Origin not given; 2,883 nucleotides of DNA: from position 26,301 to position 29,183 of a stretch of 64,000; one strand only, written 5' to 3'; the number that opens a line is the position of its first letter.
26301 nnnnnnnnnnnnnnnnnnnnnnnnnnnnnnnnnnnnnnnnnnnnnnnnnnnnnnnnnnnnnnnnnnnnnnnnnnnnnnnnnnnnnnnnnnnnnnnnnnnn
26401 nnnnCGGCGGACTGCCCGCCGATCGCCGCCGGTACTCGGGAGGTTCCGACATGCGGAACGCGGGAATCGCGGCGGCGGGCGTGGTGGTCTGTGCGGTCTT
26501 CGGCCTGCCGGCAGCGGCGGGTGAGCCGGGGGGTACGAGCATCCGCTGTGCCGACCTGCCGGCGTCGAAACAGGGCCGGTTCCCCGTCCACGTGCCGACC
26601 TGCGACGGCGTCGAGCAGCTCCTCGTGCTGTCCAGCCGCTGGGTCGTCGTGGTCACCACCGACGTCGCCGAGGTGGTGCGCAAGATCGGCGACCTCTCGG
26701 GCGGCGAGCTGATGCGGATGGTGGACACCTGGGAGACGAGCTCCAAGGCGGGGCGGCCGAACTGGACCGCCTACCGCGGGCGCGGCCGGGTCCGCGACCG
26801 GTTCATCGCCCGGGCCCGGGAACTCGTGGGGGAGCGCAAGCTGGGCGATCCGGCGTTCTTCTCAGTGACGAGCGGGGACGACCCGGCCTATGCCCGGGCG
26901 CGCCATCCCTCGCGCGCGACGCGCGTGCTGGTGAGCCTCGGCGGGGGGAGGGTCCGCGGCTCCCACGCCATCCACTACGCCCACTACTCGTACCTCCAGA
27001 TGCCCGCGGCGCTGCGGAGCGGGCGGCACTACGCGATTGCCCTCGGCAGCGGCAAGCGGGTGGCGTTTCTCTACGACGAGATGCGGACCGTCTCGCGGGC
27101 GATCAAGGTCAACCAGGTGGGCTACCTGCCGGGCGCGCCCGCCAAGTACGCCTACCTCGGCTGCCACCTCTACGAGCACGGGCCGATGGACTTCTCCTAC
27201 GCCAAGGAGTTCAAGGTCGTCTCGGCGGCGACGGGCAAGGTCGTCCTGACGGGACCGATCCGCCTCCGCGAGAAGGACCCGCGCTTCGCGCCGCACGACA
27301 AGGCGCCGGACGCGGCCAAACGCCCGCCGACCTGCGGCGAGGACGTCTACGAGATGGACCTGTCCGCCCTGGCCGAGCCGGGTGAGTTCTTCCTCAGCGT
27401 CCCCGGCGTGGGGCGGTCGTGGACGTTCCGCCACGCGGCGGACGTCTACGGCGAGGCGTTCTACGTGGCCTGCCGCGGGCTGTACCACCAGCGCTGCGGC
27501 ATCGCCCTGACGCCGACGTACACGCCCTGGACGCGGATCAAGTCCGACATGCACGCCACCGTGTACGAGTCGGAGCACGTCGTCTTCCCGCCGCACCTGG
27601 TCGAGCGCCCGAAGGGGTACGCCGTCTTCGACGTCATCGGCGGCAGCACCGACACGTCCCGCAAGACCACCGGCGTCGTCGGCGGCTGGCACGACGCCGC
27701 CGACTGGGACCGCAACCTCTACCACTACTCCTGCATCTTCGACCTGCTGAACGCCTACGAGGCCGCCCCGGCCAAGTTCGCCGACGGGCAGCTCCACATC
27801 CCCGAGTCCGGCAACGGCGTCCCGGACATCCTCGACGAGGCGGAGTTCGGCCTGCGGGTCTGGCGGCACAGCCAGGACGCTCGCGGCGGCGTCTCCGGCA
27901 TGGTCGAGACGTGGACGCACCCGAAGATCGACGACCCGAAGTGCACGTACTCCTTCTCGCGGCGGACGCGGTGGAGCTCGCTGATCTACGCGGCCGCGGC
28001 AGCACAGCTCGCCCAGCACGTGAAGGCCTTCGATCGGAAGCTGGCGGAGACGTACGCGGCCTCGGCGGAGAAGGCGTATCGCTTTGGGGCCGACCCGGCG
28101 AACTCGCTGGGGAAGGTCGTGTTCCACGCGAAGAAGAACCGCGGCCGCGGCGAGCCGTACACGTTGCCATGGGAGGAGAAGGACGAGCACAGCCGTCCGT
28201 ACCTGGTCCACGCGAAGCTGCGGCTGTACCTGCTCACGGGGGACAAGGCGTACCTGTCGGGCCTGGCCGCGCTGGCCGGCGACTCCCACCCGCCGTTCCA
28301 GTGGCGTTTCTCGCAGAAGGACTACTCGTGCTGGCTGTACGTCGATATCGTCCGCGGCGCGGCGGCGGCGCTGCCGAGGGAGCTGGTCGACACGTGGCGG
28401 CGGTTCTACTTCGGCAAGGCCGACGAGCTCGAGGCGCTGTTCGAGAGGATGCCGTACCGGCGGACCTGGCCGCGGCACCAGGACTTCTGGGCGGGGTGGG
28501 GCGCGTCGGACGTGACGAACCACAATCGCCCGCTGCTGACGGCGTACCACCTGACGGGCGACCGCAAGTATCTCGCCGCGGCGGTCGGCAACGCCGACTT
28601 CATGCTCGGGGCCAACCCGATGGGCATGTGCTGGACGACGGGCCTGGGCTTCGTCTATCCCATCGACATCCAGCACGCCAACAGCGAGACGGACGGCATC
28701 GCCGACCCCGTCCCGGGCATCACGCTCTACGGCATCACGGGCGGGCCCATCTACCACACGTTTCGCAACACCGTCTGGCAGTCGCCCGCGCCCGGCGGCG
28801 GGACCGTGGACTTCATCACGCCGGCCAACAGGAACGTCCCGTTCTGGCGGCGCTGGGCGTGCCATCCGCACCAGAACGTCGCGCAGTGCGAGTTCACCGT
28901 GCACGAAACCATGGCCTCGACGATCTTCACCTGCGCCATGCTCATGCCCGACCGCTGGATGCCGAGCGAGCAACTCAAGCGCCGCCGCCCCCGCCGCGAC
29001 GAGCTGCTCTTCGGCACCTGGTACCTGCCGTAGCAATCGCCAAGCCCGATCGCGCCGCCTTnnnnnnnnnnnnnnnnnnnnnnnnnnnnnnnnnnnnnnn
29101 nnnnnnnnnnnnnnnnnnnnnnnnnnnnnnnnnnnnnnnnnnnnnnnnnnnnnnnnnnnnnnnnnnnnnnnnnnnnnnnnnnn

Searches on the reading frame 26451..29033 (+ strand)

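Call 4: search_protein_families(library=pfam, proteins=[window:26451-29033:+], max_evalue=0.01)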
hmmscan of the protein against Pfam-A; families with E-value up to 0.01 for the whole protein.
window:26451-29033:+ (860 aa): 2 families
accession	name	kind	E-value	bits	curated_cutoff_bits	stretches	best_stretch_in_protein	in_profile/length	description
PF00759.25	Glyco_hydro_9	-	4.1e-29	102.6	27.7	1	333-757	1-409/444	Glycosyl hydrolase family 9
PF02927.20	CelD_N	-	5e-13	50.1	24.6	1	215-321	3-85/86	Cellulase N-terminal ig-like domain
